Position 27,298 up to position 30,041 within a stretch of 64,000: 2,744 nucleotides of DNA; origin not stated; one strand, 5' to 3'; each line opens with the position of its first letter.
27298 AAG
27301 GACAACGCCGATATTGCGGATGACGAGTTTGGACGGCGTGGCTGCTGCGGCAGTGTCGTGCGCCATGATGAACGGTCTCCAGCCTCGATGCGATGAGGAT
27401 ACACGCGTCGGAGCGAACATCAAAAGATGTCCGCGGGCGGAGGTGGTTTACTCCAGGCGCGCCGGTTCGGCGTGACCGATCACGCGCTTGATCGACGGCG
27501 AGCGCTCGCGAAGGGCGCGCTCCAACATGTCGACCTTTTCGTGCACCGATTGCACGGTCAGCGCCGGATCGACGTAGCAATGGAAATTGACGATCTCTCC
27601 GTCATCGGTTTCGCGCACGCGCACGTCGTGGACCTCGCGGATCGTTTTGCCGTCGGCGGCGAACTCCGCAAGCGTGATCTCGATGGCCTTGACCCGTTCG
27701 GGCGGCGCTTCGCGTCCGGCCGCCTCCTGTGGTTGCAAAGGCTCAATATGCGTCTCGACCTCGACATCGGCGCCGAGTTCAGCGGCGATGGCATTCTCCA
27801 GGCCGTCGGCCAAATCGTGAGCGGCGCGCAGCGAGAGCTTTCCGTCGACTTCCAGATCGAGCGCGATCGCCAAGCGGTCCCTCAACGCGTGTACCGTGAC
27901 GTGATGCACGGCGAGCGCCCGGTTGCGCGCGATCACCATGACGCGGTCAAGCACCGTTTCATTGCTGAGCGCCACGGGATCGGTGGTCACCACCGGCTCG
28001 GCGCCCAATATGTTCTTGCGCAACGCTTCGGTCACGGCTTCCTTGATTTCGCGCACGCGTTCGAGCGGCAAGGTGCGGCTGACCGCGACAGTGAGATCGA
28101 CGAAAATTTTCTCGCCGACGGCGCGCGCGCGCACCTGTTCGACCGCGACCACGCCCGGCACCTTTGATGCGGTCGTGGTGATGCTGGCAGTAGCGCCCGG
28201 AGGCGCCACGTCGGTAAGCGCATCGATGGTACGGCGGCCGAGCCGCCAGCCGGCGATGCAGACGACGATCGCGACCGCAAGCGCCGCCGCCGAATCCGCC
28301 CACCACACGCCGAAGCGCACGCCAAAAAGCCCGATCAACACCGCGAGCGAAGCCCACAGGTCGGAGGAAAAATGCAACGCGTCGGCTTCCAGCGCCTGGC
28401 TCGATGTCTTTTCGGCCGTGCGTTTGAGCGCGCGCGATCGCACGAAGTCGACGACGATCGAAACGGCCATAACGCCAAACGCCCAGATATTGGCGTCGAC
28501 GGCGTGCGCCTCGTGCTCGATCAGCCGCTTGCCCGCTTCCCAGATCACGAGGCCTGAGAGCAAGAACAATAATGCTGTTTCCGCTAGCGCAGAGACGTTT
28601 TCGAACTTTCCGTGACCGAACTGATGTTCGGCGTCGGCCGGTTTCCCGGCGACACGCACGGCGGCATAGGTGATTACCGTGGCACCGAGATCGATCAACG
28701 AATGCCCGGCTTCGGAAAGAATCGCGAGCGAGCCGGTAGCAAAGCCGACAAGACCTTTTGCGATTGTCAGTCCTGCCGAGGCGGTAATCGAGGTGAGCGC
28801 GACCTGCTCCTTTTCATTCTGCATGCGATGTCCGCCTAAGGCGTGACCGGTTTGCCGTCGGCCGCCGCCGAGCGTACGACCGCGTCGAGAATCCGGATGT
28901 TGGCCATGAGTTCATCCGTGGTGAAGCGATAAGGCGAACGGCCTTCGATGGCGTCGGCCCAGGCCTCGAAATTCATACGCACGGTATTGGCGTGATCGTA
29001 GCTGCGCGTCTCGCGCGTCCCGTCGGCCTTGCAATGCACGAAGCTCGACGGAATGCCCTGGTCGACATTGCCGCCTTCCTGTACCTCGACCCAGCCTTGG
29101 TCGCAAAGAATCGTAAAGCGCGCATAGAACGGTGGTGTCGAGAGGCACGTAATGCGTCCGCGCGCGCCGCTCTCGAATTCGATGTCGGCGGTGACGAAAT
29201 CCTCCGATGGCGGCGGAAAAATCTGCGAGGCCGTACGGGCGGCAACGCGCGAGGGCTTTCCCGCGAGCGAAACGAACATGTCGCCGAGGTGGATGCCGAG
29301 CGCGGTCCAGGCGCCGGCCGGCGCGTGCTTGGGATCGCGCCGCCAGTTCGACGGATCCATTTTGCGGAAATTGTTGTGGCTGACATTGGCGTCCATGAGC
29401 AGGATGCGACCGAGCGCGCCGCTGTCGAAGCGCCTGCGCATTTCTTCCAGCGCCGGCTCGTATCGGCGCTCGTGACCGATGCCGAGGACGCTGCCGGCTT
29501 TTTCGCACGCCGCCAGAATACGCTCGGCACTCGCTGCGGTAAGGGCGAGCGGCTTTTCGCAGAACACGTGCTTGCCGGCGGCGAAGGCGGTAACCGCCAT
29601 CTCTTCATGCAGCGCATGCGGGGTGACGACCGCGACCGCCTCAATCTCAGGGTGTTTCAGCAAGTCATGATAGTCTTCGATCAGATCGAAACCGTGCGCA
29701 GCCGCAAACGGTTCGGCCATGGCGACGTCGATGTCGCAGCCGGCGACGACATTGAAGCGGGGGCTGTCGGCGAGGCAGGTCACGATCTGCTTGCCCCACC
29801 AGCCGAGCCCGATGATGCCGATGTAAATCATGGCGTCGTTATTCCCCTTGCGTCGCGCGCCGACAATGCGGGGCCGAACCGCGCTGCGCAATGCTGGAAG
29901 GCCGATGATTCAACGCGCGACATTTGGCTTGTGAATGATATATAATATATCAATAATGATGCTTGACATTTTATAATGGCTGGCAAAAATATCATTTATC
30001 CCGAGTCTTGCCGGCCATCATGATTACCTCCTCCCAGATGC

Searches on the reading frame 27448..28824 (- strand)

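Call 62: search_protein_families(library=pfam, max_evalue=0.01, proteins=[window:27448-28824:-])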
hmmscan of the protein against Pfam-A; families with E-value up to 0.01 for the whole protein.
window:27448-28824:- (458 aa): 2 families
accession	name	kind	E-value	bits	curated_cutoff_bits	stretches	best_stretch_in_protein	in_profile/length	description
PF01545.26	Cation_efflux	-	1.6e-46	159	26.6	1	11-203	3-197/198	Cation efflux family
PF16916.11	ZT_dimer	-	4.9e-33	113.4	26.7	3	213-280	7-74/78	Dimerisation domain of Zinc Transporter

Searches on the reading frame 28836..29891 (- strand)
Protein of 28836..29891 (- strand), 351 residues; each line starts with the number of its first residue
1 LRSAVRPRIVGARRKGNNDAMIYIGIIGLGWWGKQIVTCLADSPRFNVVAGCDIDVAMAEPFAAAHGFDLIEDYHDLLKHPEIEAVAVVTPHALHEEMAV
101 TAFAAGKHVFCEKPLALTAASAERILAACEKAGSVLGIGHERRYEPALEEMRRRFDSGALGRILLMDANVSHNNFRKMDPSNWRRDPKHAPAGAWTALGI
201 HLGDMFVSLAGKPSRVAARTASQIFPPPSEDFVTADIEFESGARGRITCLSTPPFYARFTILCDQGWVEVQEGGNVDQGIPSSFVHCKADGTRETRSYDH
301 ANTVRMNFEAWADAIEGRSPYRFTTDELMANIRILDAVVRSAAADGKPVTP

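Call 62: search_protein_families(library=pfam, max_evalue=0.01, proteins=[window:28836-29891:-])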
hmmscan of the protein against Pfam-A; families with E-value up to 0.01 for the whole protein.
window:28836-29891:- (351 aa): 4 families
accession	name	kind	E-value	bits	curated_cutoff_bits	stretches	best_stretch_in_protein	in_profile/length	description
PF01408.29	GFO_IDH_MocA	-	1.7e-27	96.9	24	1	24-140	3-120/120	Oxidoreductase family, NAD-binding Rossmann fold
PF22725.1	GFO_IDH_MocA_C3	-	2.4e-20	73.2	27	1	150-269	3-124/124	GFO/IDH/MocA C-terminal domain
PF02894.22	GFO_IDH_MocA_C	-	4.7e-18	66.2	22.9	1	156-349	5-216/218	Oxidoreductase family, C-terminal alpha/beta domain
PF03447.22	NAD_binding_3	-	0.0046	18.1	24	1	28-134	1-111/116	Homoserine dehydrogenase, NAD binding domain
